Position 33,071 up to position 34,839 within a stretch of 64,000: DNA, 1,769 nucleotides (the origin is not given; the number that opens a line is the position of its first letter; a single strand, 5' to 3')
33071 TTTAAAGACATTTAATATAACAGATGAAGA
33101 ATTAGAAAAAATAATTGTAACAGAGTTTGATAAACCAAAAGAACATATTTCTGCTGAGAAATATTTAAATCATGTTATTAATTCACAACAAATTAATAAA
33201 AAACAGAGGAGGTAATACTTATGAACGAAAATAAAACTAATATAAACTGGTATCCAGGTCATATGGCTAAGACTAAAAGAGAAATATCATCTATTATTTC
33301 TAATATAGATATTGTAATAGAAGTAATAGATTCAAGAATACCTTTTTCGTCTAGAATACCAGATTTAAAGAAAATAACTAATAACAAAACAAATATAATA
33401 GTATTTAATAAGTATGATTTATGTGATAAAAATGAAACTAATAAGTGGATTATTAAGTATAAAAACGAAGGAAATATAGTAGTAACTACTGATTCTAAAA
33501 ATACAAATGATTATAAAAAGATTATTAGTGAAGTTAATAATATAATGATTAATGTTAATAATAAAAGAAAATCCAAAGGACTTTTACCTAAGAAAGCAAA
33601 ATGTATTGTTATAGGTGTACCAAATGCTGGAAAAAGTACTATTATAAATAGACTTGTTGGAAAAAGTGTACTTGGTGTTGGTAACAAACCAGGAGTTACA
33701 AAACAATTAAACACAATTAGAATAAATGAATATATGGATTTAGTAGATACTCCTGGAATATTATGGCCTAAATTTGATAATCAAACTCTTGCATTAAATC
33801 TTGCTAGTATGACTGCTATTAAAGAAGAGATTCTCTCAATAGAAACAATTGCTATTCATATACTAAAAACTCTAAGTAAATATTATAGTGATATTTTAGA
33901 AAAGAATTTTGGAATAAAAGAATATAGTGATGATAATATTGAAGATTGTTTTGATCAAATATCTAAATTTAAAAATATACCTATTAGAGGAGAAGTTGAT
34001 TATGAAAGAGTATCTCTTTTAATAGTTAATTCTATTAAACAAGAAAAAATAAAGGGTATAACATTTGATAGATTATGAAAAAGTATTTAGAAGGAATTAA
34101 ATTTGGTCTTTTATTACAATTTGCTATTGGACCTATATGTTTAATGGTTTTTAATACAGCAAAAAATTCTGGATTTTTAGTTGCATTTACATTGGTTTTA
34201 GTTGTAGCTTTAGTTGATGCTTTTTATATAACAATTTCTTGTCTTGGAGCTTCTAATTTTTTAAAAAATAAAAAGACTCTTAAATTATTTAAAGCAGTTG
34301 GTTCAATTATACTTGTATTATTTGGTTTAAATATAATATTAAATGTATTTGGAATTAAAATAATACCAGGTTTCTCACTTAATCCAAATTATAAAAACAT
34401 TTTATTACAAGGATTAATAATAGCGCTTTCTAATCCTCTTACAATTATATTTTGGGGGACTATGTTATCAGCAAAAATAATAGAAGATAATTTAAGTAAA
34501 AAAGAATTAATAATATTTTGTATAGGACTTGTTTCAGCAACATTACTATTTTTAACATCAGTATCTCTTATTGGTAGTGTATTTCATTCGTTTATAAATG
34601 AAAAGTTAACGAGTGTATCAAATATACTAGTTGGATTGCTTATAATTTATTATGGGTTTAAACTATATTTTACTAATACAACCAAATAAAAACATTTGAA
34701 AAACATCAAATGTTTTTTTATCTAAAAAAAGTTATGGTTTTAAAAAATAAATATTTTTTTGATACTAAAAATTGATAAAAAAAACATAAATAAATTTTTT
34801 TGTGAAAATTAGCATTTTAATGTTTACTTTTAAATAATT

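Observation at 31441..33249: Two adjacent accessory genes each behind a copy of the same ~140-bp promoter/leader element, with truncated gene stubs (one a 29-nt duplicate of the rbgA start) at the junctions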

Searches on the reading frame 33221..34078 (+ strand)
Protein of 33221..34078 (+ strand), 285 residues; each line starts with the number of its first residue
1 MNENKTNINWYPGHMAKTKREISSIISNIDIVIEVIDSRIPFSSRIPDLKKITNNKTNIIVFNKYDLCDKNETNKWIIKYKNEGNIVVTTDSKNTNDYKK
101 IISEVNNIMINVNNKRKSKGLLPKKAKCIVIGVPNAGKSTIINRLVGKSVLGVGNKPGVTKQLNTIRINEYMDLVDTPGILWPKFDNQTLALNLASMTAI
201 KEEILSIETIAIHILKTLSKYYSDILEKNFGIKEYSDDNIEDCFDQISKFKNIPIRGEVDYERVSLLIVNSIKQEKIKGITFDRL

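Call 6: search_protein_families(library=pfam, proteins=[window:33221-34078:+], max_evalue=0.01)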
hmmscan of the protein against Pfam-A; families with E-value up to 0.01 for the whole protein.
window:33221-34078:+ (285 aa): 9 families
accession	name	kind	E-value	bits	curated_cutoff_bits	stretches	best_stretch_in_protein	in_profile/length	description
PF01926.29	MMR_HSR1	-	1.5e-18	67.4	21.9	1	128-196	2-72/113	50S ribosome-binding GTPase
PF02421.24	FeoB_N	-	4.1e-10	39.8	27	1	127-180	2-57/156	Ferrous iron transport protein B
PF03193.22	RsgA_GTPase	-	4.9e-08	33.4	30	1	22-180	16-168/174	RsgA GTPase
PF00350.29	Dynamin_N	-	3.5e-05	24.3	27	1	129-169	2-41/168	Dynamin family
PF00025.27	Arf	-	8.2e-05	22.6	22.3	1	122-170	11-57/174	ADP-ribosylation factor family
PF00009.33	GTP_EFTU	-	0.00074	19.6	26.5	0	11-83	76-149/188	Elongation factor Tu GTP binding domain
PF02492.25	cobW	-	0.001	19.1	20.7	1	20-75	107-163/180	CobW/HypB/UreG, nucleotide-binding domain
PF04548.22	AIG1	-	0.0041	16.9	27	1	128-199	3-78/212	AIG1 family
PF08477.19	Roc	-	0.009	16.7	27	0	127-149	1-23/119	Ras of Complex, Roc, domain of DAPkinase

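Call 9: search_protein_families(library=ncbifam, proteins=[window:33221-34078:+], max_evalue=0.1)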
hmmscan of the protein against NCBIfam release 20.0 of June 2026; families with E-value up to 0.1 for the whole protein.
window:33221-34078:+ (285 aa): 25 families
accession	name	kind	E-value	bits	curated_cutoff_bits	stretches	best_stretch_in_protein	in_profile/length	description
TIGR03596.1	GTPase_YlqF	equivalog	9.4e-91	304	208.2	1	8-283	1-276/276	ribosome biogenesis GTPase YlqF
TIGR03597.1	GTPase_YqeH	equivalog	7e-15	55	297.4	1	18-203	54-238/361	ribosome biogenesis GTPase YqeH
NF000908.1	PRK00089.1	equivalog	3.3e-14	52.9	237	2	128-201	6-81/291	GTPase Era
TIGR03598.1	GTPase_YsxC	equivalog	1.4e-13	50.9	124.45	1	125-185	18-79/186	ribosome biogenesis GTP-binding protein YihA/YsxC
TIGR03594.1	GTPase_EngA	equivalog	4.6e-13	49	306.7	2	96-180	147-233/432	ribosome biogenesis GTPase Der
TIGR00231.1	small_GTP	domain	8.7e-13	48.4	42.5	2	124-186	2-63/164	GTP-binding protein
NF003255.0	PRK04213.1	equivalog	2.4e-10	40.1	164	1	124-180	8-62/204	GTP-binding protein EngB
NF002828.0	PRK03003.1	equivalog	5.7e-09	35.1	631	1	94-162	8-77/477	ribosome biogenesis GTPase Der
TIGR00436.1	era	equivalog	1.8e-08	34.1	116.25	1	129-193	4-71/270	GTPase Era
NF003661.0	PRK05291.1-3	equivalog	3.8e-08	33.1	380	1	94-180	185-274/448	tRNA uridine-5-carboxymethylaminomethyl(34) synthesis GTPase MnmE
NF007071.0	PRK09518.1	equivalog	5.5e-08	31.8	953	1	123-162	267-308/706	bifunctional cytidylate kinase/GTPase Der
TIGR03918.1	GTP_HydF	equivalog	6.8e-07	28.5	325.55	2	128-162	10-44/392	[FeFe] hydrogenase H-cluster maturation GTPase HydF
TIGR00437.1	feoB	equivalog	2.3e-06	26.6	315.65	1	132-180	1-51/594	ferrous iron transport protein B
TIGR02729.1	Obg_CgtA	equivalog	1.4e-05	24.3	280.25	1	129-182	161-217/329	Obg family GTPase CgtA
TIGR00450.1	mnmE_trmE_thdF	equivalog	3.3e-05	23.2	252.6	2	91-180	178-267/446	tRNA uridine-5-carboxymethylaminomethyl(34) synthesis GTPase MnmE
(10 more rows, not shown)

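Call 37: find_encoding_contigs(protein=window:33221-34078:+, flank=7000, max_places=10)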
Protein window:33221-34078:+ (285 aa): 4 contigs read that carry it; 2 places shown.
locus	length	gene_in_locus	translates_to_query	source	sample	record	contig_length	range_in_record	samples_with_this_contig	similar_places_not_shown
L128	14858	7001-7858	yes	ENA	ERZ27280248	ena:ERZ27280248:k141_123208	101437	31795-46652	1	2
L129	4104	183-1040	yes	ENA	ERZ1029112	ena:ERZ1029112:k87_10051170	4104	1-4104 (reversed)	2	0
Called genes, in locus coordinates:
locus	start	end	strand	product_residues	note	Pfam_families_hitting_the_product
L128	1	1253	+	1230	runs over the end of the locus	-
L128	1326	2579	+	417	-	PF04266:ASCH, PF01636:APH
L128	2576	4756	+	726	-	PF00403:HMA, PF00122:E1-E2_ATPase, PF00702:Hydrolase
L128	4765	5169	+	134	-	-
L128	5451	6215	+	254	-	PF03747:ADP_ribosyl_GH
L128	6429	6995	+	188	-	-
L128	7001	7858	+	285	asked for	PF03193:RsgA_GTPase (weak), PF01926:MMR_HSR1, PF02421:FeoB_N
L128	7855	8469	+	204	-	PF01810:LysE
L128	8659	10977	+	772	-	PF02190:LON_substr_bdg, PF08298:AAA_PrkA (weak), PF00004:AAA, PF07724:AAA_2 (faint), PF07728:AAA_5, PF22667:Lon_lid, PF05362:Lon_C, PF13541:ChlI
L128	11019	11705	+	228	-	PF01476:LysM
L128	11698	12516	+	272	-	-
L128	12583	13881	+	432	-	-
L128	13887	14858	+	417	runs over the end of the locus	PF19127:Choline_bind_3 (faint)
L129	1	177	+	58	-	?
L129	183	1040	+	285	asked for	PF03193:RsgA_GTPase (weak), PF01926:MMR_HSR1, PF02421:FeoB_N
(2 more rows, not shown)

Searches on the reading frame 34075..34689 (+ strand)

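Call 6: search_protein_families(library=pfam, proteins=[window:34075-34689:+], max_evalue=0.01)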
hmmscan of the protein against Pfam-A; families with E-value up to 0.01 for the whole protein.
window:34075-34689:+ (204 aa): 2 families
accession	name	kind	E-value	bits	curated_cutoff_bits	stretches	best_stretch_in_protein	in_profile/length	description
PF01810.24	LysE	-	5.1e-23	82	25.6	1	14-198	3-190/193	LysE type translocator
PF08551.15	DUF1751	-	0.0068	17.4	22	1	126-192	28-97/99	Eukaryotic integral membrane protein (DUF1751)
